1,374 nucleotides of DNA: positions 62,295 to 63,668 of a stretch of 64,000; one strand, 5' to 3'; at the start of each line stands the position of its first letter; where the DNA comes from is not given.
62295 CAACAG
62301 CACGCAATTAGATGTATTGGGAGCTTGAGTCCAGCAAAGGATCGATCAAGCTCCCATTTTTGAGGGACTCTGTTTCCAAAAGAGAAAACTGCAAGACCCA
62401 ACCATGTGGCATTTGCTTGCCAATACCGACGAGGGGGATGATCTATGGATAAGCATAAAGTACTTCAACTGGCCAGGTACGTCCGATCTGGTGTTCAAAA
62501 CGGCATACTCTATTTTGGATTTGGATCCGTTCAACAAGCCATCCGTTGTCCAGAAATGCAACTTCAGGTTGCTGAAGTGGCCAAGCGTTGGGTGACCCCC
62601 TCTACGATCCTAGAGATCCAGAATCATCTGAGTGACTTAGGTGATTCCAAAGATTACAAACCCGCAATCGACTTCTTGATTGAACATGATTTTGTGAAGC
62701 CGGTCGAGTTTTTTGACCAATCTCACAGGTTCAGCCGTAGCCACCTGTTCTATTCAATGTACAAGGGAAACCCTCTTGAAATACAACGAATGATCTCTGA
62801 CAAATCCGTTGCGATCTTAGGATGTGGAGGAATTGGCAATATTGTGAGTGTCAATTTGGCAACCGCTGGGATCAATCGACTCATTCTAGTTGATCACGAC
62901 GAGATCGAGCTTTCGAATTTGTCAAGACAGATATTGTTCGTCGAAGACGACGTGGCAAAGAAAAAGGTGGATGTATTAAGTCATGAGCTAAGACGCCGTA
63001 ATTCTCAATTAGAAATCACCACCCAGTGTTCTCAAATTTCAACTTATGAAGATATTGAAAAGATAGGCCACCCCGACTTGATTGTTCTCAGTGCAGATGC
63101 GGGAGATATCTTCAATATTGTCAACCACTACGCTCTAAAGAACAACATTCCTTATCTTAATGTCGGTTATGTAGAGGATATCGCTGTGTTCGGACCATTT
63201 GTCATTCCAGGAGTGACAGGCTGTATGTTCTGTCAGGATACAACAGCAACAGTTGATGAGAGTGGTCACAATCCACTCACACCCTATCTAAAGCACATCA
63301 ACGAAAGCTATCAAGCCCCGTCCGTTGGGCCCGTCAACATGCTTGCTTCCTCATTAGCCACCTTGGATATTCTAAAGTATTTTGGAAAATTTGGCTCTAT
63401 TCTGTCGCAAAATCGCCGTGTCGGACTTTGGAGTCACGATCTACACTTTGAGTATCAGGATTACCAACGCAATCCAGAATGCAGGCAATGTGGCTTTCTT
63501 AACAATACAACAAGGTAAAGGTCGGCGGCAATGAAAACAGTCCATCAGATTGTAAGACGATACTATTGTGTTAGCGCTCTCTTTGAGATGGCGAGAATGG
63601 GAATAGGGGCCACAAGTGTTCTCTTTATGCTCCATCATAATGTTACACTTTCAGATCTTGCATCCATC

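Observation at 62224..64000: Compact microcin C-like (peptidyl-nucleotide 'Trojan horse') cluster: 7-codon ORF MNSTARN, MccB-like enzyme and MFS pump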

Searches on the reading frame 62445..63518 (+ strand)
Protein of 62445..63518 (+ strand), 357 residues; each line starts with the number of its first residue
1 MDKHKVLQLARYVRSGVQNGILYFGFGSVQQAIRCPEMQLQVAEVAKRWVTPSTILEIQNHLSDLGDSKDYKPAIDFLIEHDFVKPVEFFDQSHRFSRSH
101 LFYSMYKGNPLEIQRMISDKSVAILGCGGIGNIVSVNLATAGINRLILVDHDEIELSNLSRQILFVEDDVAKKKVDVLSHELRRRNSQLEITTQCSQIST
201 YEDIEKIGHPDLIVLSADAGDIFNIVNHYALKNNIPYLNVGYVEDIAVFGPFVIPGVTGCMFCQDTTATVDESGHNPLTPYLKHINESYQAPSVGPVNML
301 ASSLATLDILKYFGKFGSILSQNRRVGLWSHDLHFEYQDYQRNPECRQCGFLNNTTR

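Call 5: search_solved_structures(query=window:62445-63515:+, max_evalue=0.001, show_alignments=2)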
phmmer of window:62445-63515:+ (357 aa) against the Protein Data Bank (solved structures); distinct sequences matched with E-value up to 0.001: 71 (the best 60 are shown).
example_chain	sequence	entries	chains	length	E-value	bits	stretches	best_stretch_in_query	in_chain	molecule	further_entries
3h5n_A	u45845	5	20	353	6.5e-75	255.9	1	9-350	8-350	MccB protein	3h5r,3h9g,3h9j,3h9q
3h5a_A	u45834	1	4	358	8.8e-75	255.4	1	10-350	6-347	MccB protein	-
6om4_A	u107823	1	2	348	2.2e-74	254.2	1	10-350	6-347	MccB protein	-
5ff5_A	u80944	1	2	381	2.2e-14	56.8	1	78-196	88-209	PaaA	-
1zfn_A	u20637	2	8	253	2.3e-14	56.8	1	110-260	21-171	Adenylyltransferase thiF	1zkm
1zud_1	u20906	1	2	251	2.3e-14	56.8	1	111-260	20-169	Adenylyltransferase thiF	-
4nnj_A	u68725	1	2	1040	7.2e-14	55.1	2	116-208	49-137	Ubiquitin-activating enzyme E1 1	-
6nya_A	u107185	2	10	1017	9.3e-14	54.7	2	117-208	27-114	Ubiquitin-activating enzyme E1 1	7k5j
3cmm_A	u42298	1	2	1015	9.3e-14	54.7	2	117-208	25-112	Ubiquitin-activating enzyme E1 1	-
5l6h_A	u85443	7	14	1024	9.4e-14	54.7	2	117-208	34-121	Ubiquitin-activating enzyme E1 1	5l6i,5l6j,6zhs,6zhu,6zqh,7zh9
5tr4_A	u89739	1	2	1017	2.5e-13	53.4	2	117-208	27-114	Ubiquitin-activating enzyme E1 1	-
1jw9_B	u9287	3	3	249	2.5e-13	53.3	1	106-350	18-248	MOLYBDOPTERIN BIOSYNTHESIS MOEB PROTEIN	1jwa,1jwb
6zht_C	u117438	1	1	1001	6.5e-13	52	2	118-209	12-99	Ubiquitin-activating enzyme E1 1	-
6dc6_A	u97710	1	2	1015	4.9e-12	49.1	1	123-211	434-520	Ubiquitin-like modifier-activating enzyme 1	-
9jtc_A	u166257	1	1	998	5.2e-12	49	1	114-204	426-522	UBA7 protein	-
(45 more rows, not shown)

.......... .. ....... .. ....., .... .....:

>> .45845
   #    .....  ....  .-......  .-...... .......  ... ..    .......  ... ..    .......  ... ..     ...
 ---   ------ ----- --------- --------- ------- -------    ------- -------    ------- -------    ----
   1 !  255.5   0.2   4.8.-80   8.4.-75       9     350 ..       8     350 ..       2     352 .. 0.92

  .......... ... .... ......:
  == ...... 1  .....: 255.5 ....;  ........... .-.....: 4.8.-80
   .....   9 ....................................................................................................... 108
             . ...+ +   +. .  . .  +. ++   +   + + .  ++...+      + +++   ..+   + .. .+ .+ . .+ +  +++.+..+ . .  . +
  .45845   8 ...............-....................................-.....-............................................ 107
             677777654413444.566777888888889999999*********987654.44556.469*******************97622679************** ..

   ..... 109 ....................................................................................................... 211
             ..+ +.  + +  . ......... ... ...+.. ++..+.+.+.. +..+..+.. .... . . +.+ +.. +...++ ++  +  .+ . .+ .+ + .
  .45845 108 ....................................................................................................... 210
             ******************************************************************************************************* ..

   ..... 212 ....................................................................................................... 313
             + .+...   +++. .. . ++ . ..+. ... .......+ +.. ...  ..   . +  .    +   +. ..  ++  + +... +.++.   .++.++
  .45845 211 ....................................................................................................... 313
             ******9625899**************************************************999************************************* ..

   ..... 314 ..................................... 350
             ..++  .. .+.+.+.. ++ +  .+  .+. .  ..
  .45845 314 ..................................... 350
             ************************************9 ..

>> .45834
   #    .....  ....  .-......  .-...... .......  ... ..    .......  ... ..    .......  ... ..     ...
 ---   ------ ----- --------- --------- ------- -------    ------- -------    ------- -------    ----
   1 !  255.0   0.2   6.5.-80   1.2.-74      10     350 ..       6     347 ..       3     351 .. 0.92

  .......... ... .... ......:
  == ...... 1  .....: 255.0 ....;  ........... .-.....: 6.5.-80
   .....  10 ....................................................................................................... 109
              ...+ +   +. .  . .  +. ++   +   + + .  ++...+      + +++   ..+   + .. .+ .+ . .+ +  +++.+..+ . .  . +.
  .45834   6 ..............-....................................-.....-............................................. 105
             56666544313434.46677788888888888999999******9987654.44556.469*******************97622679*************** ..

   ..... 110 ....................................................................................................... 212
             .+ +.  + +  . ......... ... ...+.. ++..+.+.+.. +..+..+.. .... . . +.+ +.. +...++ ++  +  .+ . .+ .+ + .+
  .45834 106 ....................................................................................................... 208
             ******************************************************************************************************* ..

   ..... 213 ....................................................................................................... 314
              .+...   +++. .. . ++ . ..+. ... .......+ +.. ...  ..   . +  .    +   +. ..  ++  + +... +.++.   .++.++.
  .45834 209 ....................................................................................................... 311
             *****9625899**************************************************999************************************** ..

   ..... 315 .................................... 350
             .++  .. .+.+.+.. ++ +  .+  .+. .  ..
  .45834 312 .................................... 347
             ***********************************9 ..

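Call 6: search_protein_families(library=pfam, proteins=[window:62445-63515:+], max_evalue=0.01)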
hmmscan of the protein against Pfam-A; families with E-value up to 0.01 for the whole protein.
window:62445-63515:+ (357 aa): 2 families
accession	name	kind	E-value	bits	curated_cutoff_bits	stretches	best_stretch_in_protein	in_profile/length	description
PF00899.27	ThiF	-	4.5e-38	131.2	28.1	1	112-346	13-236/238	ThiF family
PF02558.23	ApbA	-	0.00068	19.7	22.2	1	122-175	1-52/150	Ketopantoate reductase PanE/ApbA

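Call 7: search_protein_families(library=ncbifam, proteins=[window:62445-63515:+], max_evalue=0.01)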
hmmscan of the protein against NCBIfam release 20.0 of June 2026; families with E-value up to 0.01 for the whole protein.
window:62445-63515:+ (357 aa): 31 families (the best 25 are shown)
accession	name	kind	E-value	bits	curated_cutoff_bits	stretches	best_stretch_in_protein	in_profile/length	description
TIGR02356.1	adenyl_thiF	equivalog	1.9e-26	92.7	275.25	1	109-263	11-164/203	thiazole biosynthesis adenylyltransferase ThiF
NF009123.0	PRK12475.1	subfamily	3.4e-22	79.1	510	1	94-264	3-170/338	MoeB/ThiF family adenylyltransferase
NF006395.0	PRK08644.1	equivalog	7e-22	78.1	159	1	101-219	12-129/215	sulfur carrier protein ThiS adenylyltransferase ThiF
NF004281.0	PRK05690.1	subfamily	1.1e-21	77.2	266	1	112-238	25-151/250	molybdopterin-synthase adenylyltransferase MoeB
NF006444.0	PRK08762.1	equivalog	2.8e-21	75.6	449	1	92-239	124-267/387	molybdopterin-synthase adenylyltransferase MoeB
TIGR02355.1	moeB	equivalog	1e-20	74.2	376.55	1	111-238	16-143/240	molybdopterin-synthase adenylyltransferase MoeB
NF006204.0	PRK08328.1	equivalog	1.4e-20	73.9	339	1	112-259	20-167/231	hypothetical protein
NF004111.0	PRK05600.1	equivalog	2.3e-19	69.8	437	1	109-224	31-146/371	ThiF family adenylyltransferase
NF047750.1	SAMPActivE1UbaA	equivalog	5.5e-19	68.5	450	1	108-237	22-150/270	SAMP-activating enzyme E1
TIGR02354.1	thiF_fam2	equivalog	8.8e-17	61.6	152.2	1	112-211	14-112/200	thiamine biosynthesis protein ThiF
NF006077.0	PRK08223.1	equivalog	1.5e-14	53.7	266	1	114-214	23-123/296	hypothetical protein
NF005902.0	PRK07878.1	equivalog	2.4e-13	49.7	647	1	110-238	33-161/392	adenylyltransferase/sulfurtransferase MoeZ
NF005646.0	PRK07411.1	equivalog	7.7e-13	48.3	633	1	92-228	15-147/390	molybdopterin-synthase adenylyltransferase MoeB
TIGR01408.1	Ube1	subfamily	1.5e-10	39.5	750.05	1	115-289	20-182/1008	ubiquitin-activating enzyme E1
NF058523.1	6A-MBL_cap2_3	equivalog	1.6e-10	40.2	320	1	116-199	296-376/665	anti-phage 6A-MBL system cap2_3 protein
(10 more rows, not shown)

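Call 10: find_encoding_contigs(protein=window:62445-63518:+, flank=10000, max_places=6)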
Protein window:62445-63518:+ (357 aa): no gene with exactly this product is on record in the collection.

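Call 11: find_homologous_proteins(query=window:62445-63515:+, max_evalue=1e-10)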
Query window:62445-63515:+ (357 aa): 188 proteins with E <= 1e-10 among 2265 candidates; the best 120 are listed.
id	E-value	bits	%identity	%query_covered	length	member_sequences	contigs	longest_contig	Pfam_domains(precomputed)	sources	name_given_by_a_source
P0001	2.6e-241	818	100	100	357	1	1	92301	PF00899.28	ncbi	-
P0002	4.6e-131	455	60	96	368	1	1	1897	PF00899.28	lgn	-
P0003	1.6e-111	391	51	96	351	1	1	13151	PF00899.28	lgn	-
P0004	1.2e-109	385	51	96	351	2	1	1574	PF00899.28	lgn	-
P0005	5.8e-104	366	51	96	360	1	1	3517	PF00899.28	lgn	-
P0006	7.5e-93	330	47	97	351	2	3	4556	PF00899.28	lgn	-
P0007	1.7e-92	329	45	97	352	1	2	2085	PF00899.28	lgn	-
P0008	1.9e-92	328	45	97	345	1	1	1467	PF00899.28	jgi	jgi:hypothetical protein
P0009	2.5e-92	328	47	99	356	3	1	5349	PF00899.28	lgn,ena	-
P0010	4.3e-92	327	44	97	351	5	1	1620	PF00899.28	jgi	-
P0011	1.8e-91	325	45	97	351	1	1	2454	PF00899.28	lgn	-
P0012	3.7e-91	324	44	99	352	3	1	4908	PF00899.28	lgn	-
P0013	5.5e-91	324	46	97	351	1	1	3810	PF00899.28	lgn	-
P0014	6.5e-91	323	44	96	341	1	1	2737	PF00899.28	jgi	-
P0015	1.1e-90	323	47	97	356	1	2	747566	PF00899.28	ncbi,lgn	ncbi:MAG: TOMM precursor leader peptide-binding protein [Oligoflexales bacterium]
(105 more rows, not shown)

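Call 12: find_encoding_contigs(protein=P0001, flank=10000, max_places=4)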
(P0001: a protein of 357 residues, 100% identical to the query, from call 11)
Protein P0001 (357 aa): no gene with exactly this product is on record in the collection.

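Call 13: list_cluster_members(proteins=[P0001, P0002, P0003, P0015])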
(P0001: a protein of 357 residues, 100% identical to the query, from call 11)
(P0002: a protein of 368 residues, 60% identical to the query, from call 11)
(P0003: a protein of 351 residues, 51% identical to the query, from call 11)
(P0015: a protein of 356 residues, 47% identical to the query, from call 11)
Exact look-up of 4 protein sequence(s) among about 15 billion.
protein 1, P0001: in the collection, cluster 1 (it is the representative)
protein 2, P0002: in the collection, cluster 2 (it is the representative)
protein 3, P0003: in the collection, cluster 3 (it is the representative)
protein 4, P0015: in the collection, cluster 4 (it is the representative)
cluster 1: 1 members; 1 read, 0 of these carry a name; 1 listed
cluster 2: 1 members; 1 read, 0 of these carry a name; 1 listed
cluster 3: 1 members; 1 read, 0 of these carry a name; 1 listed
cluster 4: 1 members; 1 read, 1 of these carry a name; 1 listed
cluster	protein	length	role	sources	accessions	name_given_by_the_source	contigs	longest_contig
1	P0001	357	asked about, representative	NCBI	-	-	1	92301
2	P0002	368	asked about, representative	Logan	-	-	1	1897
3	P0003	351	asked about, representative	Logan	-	-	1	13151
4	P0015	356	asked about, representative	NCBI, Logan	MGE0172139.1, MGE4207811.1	MAG: TOMM precursor leader peptide-binding protein [Oligoflexales bacterium]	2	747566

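Call 15: search_dna_similar(query=window:62445-63515:+, collection=plasmids, mode=protein, max_rows=25)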
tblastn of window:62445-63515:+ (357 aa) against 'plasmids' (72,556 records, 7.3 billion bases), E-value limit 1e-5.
Records with a match: 277; places in all: 291; records where one place covers at least 80% of the query: 38.
Best place of each record, by identity: <60% 277.
By first word of the organism name: Escherichia 32; Helicobacter 28; Legionella 26; Streptomyces 22; Borrelia 16; Staphylococcus 14; Sinorhizobium 11; Salmonella 10; Lactobacillus 10; Rhizobium 10; and 52 more.
By predicted mobility (MOB-suite, as given by PLSDB): non-mobilizable 122; conjugative 86; mobilizable 69.
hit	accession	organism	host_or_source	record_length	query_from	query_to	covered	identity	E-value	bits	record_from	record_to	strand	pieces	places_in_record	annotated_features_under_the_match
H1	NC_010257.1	Escherichia coli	-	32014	9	350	96%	38.5%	3e-65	230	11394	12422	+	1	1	ThiF family adenylyltransferase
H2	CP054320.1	Escherichia coli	Homo sapiens,whole organism,rectal swab ...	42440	9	350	96%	38.5%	3e-65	230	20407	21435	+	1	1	ThiF family adenylyltransferase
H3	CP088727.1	Escherichia coli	Homo sapiens,blood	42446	9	350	96%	38.5%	3e-65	230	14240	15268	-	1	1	ThiF family adenylyltransferase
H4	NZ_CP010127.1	Escherichia coli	cow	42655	9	350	96%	38.5%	3e-65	230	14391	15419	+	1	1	ThiF family adenylyltransferase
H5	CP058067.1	Escherichia coli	culture,Pooled pig faecal samples ...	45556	9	350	96%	38.5%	3e-65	230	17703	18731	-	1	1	ThiF family adenylyltransferase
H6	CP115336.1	Escherichia coli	dog,pure culture,Urinary bladder mucosa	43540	9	350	96%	38.5%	4e-65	230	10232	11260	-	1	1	ThiF family adenylyltransferase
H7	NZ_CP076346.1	Escherichia coli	river water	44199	9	350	96%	38.5%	5e-65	230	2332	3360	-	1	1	ThiF family adenylyltransferase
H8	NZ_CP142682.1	Escherichia coli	goose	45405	9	350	96%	38.5%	5e-65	230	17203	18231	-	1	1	ThiF family adenylyltransferase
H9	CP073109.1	Salmonella enterica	environmental,environment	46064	9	350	96%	38.5%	5e-65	230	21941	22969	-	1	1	ThiF family adenylyltransferase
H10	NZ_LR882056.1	Escherichia coli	Sus scrofa domesticus,pig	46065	9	350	96%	38.5%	5e-65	230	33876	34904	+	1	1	ThiF family adenylyltransferase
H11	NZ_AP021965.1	Escherichia coli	-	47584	9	350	96%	38.5%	5e-65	230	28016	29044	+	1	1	ThiF family adenylyltransferase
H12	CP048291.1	Escherichia coli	Chicken Wings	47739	9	350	96%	38.5%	5e-65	230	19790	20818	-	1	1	ThiF family adenylyltransferase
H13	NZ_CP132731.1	Escherichia coli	-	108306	9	350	96%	38.5%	5e-65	230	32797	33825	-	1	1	ThiF family adenylyltransferase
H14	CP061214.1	Escherichia coli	Sheep,cell culture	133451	9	350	96%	38.5%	5e-65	230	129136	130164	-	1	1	ThiF family adenylyltransferase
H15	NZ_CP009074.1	Escherichia coli ATCC 25922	human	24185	9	350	96%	38.5%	1e-64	229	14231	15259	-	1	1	ThiF family adenylyltransferase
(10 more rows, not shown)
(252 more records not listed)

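Call 16: find_related_loci(query=A1, collection=genome_contigs, flank=10000)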
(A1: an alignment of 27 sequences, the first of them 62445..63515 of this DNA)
Query A1 (357 aa) in genome_contigs; peptide patterns used: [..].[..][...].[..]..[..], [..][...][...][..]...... (x = any residue, [..] = any of these).
599 stretches matched a pattern (row limit reached: there are more); 159 encode a relative of the query (tblastn E <= 1e-3); the best 80 are kept; 80 distinct loci.
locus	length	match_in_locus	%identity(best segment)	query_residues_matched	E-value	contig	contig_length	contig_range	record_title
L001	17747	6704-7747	43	2-350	3e-95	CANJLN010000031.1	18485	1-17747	MAG: Alphaproteobacteria bacterium isolate RH-23may17-736 genome assembly, contig: RH-23may17-C22252, whole genome shotg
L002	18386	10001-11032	47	5-350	8e-93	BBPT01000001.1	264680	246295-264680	Parachlamydiaceae bacterium HS-T3 DNA, contig: NODE_1, whole genome shotgun sequence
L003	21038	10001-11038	42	9-352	5e-91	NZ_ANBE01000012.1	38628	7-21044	Nocardiopsis xinjiangensis YIM 90004 contig_12, whole genome shotgun sequence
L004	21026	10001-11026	43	9-349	5e-90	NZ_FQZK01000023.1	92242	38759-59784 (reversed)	Nocardiopsis flavescens strain CGMCC 4.5723, whole genome shotgun sequence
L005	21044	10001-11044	42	1-349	1e-89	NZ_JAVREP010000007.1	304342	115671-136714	Nocardiopsis lambiniae strain DSM 44743 NODE_7_length_304342_cov_18.691616, whole genome shotgun sequence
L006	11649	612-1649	44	9-350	6e-88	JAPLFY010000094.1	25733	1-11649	MAG: Proteobacteria bacterium isolate LacPavin_0920_SED3_MAG_51_70 LacPavin_0920_SED3_scaffold_2476387, whole genome sho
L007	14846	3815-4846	39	9-351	7e-84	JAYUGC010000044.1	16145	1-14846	MAG: Pseudomonadota bacterium isolate GFS_7976 GFS_7976_43, whole genome shotgun sequence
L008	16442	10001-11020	42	9-350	4e-83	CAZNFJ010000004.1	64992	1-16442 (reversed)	MAG TPA_asm: uncultured Legionellaceae bacterium isolate SRP286056_co2_361 genome assembly, contig: NODE_441_length_6499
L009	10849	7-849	47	67-349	7e-83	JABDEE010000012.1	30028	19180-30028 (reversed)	MAG: Alphaproteobacteria bacterium isolate BWMinHeated_Nextera23_MAG5 3300020913.a:Ga0207091_1043, whole genome shotgun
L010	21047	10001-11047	41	9-356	3e-83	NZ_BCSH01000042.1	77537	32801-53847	Nocardiopsis listeri NBRC 13360, whole genome shotgun sequence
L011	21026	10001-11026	41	9-349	1e-82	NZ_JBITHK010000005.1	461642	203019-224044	Nocardiopsis sp. NPDC050513 NPDC050513_56_B3.ctg-0005, whole genome shotgun sequence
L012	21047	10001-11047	42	9-356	2e-82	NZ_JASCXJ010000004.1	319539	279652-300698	Nocardiopsis sp. ATB16-24 ATB16-24.00004, whole genome shotgun sequence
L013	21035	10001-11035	40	9-350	5e-80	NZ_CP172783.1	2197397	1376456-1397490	Bartonella grahamii strain qr01 chromosome, complete genome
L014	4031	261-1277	38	9-349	4e-78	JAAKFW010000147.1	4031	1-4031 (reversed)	MAG: Candidatus Anoxychlamydiales bacterium isolate KR126_chlam_5 KR126chlam5_147, whole genome shotgun sequence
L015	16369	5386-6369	40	22-349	5e-77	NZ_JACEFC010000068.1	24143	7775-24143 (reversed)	Nocardioides stalactiti strain 1.0914 scaffold68, whole genome shotgun sequence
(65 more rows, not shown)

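Call 17: get_annotated_region(hit=H1, flank=6000)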
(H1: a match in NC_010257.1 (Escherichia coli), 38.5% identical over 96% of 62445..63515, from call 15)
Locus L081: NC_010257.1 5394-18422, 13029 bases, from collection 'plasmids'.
description: Escherichia coli plasmid MccC7-H22, complete sequence
organism: Escherichia coli (NCBI taxid 562)
taxonomy: Bacteria; Pseudomonadota; Gammaproteobacteria; Enterobacterales; Enterobacteriaceae; Escherichia; Escherichia coli
host: -; source: -; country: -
typing (MOB-suite, as given by PLSDB): mobilizable; replicon IncX1,IncX9; relaxase MOBP
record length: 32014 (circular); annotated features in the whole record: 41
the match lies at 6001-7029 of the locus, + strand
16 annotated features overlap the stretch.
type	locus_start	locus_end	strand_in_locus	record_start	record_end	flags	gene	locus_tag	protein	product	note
CDS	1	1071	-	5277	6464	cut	-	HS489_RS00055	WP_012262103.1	IS91-like element ISEc37 family transposase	GO:0006313 - DNA transposition [Evidence IEA]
CDS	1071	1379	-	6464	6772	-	-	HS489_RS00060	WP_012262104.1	hypothetical protein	-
CDS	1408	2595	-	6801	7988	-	-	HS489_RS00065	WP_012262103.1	IS91-like element ISEc37 family transposase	GO:0006313 - DNA transposition [Evidence IEA]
CDS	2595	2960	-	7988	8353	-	-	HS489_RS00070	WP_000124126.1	hypothetical protein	-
CDS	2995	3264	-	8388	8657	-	-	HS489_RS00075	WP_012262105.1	hypothetical protein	-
CDS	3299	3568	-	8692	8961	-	-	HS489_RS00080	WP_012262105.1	hypothetical protein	-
CDS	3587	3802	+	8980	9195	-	-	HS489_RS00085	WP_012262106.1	Hha/YmoA family nucleoid-associated regulatory protein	-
CDS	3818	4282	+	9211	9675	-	-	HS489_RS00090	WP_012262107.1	H-NS family nucleoid-associated regulatory protein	GO:0006355 - regulation of DNA-templated transcription [Evidence IEA]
CDS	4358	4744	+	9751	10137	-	-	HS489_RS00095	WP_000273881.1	hypothetical protein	-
CDS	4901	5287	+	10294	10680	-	-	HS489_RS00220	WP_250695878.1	hypothetical protein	-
CDS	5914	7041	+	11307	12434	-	-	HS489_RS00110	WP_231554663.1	ThiF family adenylyltransferase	-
CDS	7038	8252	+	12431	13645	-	-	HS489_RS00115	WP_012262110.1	MFS transporter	GO:0055085 - transmembrane transport [Evidence IEA]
CDS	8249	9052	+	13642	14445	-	-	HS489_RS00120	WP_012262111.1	class I SAM-dependent methyltransferase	-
CDS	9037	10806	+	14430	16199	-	-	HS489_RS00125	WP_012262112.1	GNAT family N-acetyltransferase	-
CDS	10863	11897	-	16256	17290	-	-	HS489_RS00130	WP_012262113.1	S66 peptidase family protein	-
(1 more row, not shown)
